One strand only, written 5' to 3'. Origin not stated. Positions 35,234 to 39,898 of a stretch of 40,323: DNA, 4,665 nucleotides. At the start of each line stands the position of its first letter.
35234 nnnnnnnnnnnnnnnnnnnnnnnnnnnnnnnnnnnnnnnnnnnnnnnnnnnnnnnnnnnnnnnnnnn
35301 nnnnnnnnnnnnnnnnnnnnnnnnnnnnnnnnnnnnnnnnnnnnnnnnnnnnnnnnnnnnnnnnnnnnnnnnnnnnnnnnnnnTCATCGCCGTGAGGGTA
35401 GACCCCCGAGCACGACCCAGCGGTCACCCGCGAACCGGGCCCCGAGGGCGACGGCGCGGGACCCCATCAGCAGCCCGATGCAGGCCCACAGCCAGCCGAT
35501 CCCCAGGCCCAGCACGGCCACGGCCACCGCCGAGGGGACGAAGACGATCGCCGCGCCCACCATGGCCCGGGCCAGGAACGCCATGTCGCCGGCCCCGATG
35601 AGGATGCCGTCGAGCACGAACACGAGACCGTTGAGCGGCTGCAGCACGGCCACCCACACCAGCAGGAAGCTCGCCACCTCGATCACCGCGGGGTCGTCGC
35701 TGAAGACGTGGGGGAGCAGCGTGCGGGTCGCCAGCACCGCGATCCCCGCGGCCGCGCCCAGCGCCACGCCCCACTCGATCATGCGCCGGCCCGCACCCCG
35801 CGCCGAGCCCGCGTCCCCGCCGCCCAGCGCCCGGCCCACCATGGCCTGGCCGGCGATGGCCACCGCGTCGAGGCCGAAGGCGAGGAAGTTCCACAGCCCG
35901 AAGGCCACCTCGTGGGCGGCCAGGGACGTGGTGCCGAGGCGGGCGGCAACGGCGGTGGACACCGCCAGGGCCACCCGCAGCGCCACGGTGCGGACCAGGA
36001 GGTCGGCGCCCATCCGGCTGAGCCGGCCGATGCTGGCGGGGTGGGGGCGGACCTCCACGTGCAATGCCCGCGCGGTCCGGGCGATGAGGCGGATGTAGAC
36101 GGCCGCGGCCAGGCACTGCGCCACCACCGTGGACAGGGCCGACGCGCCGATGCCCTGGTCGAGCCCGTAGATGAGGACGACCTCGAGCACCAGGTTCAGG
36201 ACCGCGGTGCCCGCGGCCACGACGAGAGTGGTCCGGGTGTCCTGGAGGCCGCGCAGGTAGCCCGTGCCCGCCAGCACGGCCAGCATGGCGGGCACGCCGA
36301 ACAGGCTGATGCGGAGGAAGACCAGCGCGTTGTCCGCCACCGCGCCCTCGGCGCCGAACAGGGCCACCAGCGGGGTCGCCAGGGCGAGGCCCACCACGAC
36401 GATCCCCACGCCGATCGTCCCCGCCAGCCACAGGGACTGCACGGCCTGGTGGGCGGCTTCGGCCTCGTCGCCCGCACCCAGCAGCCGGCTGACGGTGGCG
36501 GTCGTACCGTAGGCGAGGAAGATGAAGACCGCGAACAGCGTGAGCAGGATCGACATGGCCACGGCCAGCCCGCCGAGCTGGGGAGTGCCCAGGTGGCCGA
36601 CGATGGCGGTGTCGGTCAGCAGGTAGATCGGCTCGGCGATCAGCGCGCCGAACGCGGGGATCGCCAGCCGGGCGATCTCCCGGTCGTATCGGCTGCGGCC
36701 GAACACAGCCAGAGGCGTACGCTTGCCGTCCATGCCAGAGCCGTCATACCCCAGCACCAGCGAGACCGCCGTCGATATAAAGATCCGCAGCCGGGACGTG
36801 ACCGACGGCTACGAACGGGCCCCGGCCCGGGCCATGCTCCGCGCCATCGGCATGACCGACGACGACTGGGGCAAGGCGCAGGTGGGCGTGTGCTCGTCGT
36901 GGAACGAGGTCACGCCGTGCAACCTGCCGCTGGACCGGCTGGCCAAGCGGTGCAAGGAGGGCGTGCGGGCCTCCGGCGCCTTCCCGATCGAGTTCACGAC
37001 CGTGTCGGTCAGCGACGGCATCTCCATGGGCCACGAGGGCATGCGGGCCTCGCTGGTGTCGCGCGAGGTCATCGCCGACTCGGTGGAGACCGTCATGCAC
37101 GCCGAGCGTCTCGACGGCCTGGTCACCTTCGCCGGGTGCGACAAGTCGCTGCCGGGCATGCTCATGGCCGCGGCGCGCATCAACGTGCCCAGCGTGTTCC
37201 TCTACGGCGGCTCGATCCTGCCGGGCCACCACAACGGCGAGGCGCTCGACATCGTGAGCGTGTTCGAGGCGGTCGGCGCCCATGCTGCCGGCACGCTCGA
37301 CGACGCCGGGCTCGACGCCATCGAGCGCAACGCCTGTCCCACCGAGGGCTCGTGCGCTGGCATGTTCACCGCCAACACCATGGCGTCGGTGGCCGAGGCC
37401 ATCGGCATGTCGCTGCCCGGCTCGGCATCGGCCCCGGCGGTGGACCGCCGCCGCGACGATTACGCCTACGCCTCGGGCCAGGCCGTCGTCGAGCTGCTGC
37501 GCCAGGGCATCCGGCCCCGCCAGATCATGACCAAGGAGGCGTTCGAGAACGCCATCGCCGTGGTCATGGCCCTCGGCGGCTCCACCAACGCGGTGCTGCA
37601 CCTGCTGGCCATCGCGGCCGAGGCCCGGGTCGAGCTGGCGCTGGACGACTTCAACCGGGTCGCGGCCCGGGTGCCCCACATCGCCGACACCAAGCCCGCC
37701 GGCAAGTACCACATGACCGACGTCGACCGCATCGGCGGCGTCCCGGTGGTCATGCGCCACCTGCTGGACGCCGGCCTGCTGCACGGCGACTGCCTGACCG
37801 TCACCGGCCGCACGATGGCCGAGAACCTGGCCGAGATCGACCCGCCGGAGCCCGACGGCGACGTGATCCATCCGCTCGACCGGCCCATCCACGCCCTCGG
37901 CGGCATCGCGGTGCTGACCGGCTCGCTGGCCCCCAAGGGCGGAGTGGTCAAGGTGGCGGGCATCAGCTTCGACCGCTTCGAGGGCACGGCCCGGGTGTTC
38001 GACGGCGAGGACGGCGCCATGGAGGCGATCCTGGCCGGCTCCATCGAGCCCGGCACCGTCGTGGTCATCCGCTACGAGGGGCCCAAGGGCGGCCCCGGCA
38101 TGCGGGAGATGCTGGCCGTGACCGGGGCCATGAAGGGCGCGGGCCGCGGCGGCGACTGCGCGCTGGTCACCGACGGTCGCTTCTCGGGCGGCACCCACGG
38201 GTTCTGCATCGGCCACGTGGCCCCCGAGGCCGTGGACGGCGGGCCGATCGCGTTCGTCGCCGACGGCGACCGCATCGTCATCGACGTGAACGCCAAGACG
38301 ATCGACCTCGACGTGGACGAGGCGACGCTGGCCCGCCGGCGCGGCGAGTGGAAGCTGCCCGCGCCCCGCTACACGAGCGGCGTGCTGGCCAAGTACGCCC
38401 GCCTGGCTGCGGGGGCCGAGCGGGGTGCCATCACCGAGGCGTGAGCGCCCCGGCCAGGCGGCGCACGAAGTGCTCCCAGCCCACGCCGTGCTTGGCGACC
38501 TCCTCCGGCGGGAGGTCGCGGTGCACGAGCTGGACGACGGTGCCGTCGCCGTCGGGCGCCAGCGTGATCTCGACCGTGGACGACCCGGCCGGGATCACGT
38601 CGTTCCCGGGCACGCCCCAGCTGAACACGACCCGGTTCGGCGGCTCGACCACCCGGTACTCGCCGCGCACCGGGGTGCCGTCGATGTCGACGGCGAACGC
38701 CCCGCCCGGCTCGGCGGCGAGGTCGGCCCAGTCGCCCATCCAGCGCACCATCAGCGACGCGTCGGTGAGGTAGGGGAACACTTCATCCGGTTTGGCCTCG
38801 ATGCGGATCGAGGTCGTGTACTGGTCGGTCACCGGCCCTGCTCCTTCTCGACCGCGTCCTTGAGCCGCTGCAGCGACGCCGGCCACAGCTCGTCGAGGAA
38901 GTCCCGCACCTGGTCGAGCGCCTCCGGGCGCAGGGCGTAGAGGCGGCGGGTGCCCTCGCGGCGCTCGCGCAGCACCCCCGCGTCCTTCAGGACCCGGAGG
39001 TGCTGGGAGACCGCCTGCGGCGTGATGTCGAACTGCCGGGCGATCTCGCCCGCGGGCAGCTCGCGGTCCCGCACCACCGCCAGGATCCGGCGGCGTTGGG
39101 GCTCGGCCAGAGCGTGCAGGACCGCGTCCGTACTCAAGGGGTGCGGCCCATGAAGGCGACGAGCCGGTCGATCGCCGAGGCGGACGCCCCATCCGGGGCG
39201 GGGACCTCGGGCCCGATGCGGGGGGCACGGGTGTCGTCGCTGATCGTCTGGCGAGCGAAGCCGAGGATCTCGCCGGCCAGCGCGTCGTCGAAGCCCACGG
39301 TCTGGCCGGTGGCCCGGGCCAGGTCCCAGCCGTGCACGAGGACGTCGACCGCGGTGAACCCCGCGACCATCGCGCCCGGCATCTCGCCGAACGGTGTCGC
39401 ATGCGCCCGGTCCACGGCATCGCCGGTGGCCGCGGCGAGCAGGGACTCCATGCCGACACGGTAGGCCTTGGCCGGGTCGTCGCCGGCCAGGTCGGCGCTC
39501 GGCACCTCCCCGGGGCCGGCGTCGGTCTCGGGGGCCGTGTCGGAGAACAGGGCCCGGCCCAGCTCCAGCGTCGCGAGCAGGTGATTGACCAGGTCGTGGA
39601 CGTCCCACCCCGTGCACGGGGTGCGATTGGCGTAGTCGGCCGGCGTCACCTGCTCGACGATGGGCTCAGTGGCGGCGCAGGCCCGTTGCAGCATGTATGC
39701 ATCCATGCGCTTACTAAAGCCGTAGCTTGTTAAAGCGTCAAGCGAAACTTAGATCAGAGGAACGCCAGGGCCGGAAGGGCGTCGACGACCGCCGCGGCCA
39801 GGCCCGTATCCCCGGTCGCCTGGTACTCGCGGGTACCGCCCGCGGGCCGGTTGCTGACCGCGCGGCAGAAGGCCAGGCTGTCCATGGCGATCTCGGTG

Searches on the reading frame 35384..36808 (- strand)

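Call 43: search_protein_families(library=pfam, proteins=[window:35384-36808:-], max_evalue=0.001)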
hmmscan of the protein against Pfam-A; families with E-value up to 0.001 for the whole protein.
window:35384-36808:- (474 aa): 1 family
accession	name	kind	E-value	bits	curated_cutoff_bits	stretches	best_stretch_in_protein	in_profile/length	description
PF01554.23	MatE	-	1.2e-47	162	24.9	2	51-210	1-160/161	MatE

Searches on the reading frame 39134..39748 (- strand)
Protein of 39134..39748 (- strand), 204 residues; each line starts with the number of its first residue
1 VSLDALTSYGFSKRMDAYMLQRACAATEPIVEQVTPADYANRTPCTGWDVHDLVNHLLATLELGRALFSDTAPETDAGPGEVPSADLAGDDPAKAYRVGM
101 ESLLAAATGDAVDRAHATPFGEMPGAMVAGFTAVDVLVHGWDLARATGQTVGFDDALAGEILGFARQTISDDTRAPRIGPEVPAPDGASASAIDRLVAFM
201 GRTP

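Call 43: search_protein_families(library=pfam, proteins=[window:39134-39748:-], max_evalue=0.001)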
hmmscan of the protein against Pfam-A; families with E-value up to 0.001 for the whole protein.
window:39134-39748:- (204 aa): 1 family
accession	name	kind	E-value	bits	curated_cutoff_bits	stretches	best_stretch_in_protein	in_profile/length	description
PF11716.13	MDMPI_N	-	1.5e-14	55.3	24.2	1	21-144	2-140/140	Mycothiol maleylpyruvate isomerase N-terminal domain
